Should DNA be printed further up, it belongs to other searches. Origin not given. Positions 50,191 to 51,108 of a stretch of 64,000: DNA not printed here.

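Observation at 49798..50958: I-TevI-like GIY-YIG homing-endonuclease gene wedged between the array trailer and cas9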

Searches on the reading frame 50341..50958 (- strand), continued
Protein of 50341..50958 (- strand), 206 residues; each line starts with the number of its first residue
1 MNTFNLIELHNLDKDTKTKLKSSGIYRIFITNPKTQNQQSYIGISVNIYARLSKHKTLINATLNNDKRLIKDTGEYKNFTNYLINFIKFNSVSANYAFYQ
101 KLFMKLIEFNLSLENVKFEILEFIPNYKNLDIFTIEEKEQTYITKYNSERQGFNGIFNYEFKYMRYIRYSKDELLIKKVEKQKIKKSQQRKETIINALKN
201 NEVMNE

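Call 87: fold_search(model_id=the predicted structure, library=pdb)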
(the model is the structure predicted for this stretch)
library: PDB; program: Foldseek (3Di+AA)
matches with E <= 10: 285; with E <= 0.001: 0
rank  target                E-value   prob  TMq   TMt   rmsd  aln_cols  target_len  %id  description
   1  1ln0_B                4.5e-03  1.00  0.37  0.75   3.5       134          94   19  Structure of the Catalytic Domain of Homing Endonuclease I-TevI (released 2002-10-30)
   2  1ln0_A                4.8e-03  1.00  0.36  0.75   4.1       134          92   19  Structure of the Catalytic Domain of Homing Endonuclease I-TevI (released 2002-10-30)
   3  9u75_A                1.5e-01  0.66  0.29  0.25   7.5       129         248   16  5hmC specific restriction endonuclease Escherichia coli E. coli O157:H7 PD-T4-3 (released 2026-02-11)
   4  9u7u                  2.0e-01  0.60  0.30  0.26   6.4       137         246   12  5hmC specific restriction endonuclease Escherichia coli APEC O1 PD-T4-3 (released 2026-02-11)
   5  9u75_D                2.9e-01  0.38  0.27  0.24   6.5       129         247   14  5hmC specific restriction endonuclease Escherichia coli E. coli O157:H7 PD-T4-3 (released 2026-02-11)
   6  8gup_A                5.7e-01  0.04  0.13  0.17  15.7       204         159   10  Crystal structure of EsaG from Staphylococcus aureus (released 2022-11-09)
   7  7r3j_D                6.1e-01  0.05  0.14  0.13  13.9       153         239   13  Nativ complex of PqsE and RhlR with the synthetic antagonist mBTL (released 2022-12-14)
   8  8dq0_C                6.1e-01  0.04  0.16  0.14  18.7       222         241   11  Quorum-sensing receptor RhlR bound to PqsE (released 2022-12-07)
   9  8dq0_D                7.8e-01  0.04  0.15  0.14  18.9       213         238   11  Quorum-sensing receptor RhlR bound to PqsE (released 2022-12-07)
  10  8jft_C                8.3e-01  0.06  0.15  0.23  12.3       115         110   17  Cryo-EM structure of SaCas9-AcrIIA15 CTD-sgRNA complex (released 2024-02-28)
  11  9r2o_B                8.8e-01  0.04  0.12  0.16  21.3       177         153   13  De novo designed N5 protein fold (released 2025-05-14)
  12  7z1o_O                9.9e-01  0.02  0.12  0.08  20.6       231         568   10  Structure of yeast RNA Polymerase III PTC + NTPs (released 2022-08-31)
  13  6d6l_A                1.2e+00  0.04  0.16  0.19  14.0       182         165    8  The structure of ligand binding domain of LasR in complex with TP-1 homolog, compound 14 (released 2018-08-08)
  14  4lgw                  1.2e+00  0.02  0.13  0.12  18.4       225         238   12  Crystal structure of Escherichia coli SdiA in the space group P6522 (released 2014-03-19)
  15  8itn_A                1.3e+00  0.13  0.11  0.07  10.2        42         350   12  Crystal structure of USP47apo catalytic domain (released 2024-03-27)
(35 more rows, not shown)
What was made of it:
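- On GIY-YIG nuclease superfamily (I-TevI-like catalytic domain, Pfam PF01541): Foldseek top hit is 1LN0 I-TevI, probability 1.00, TM(target) 0.75, rmsd 3.5 A (call 87).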

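Call 88: find_encoding_contigs(protein=P0004, flank=10000, max_places=2)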
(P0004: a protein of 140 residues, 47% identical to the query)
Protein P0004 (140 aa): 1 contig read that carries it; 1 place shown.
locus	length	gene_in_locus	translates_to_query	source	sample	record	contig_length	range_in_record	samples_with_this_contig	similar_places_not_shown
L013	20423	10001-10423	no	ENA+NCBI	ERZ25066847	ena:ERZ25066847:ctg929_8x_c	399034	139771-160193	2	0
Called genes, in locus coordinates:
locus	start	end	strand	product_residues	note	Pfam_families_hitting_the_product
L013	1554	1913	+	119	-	-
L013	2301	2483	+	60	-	-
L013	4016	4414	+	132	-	-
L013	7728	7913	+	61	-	-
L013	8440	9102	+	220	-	-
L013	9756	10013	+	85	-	-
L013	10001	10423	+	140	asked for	-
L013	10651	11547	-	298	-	PF01867:Cas_Cas1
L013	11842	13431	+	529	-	PF06418:CTP_synth_N, PF00117:GATase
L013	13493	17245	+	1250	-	PF04563:RNA_pol_Rpb2_1 (faint), PF04561:RNA_pol_Rpb2_2 (weak), PF04565:RNA_pol_Rpb2_3, PF10385:RNA_pol_Rpb2_45, PF00562:RNA_pol_Rpb2_6, PF04560:RNA_pol_Rpb2_7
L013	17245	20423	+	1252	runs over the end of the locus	PF04997:RNA_pol_Rpb1_1, PF00623:RNA_pol_Rpb1_2, PF04983:RNA_pol_Rpb1_3, PF05000:RNA_pol_Rpb1_4, PF04998:RNA_pol_Rpb1_5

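Call 99: search_protein_families(library=padloc, max_evalue=0.01, proteins=[P0017])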
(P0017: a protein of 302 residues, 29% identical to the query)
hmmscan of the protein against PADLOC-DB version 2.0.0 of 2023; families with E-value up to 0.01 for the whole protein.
P0017 (302 aa): 1 family
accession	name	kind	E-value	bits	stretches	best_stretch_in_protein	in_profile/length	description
PDLC03975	UzuA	-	9.5e-05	20.2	1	23-53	165-195/277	-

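Call 106: search_dna_similar(query=P0002, collection=plasmids, mode=protein, max_evalue=0.01, max_rows=10)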
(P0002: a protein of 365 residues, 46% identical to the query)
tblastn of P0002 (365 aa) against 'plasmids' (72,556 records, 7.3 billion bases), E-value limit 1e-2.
No match.

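Call 107: find_related_loci(query=P0007, collection=metagenome_contigs, flank=10000)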
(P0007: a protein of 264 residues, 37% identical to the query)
Query P0007 (264 aa) in metagenome_contigs; peptide patterns used: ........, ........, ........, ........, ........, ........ (x = any residue, [..] = any of these).
98 stretches matched a pattern, but none encodes a relative of the query by tblastn (E <= 1e-3).

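Call 109: find_related_loci(query=P0006, collection=viral_contigs, flank=8000)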
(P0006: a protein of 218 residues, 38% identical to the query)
Query P0006 (218 aa) in viral_contigs; peptide patterns used: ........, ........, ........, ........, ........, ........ (x = any residue, [..] = any of these).
11 stretches matched a pattern, but none encodes a relative of the query by tblastn (E <= 1e-3).
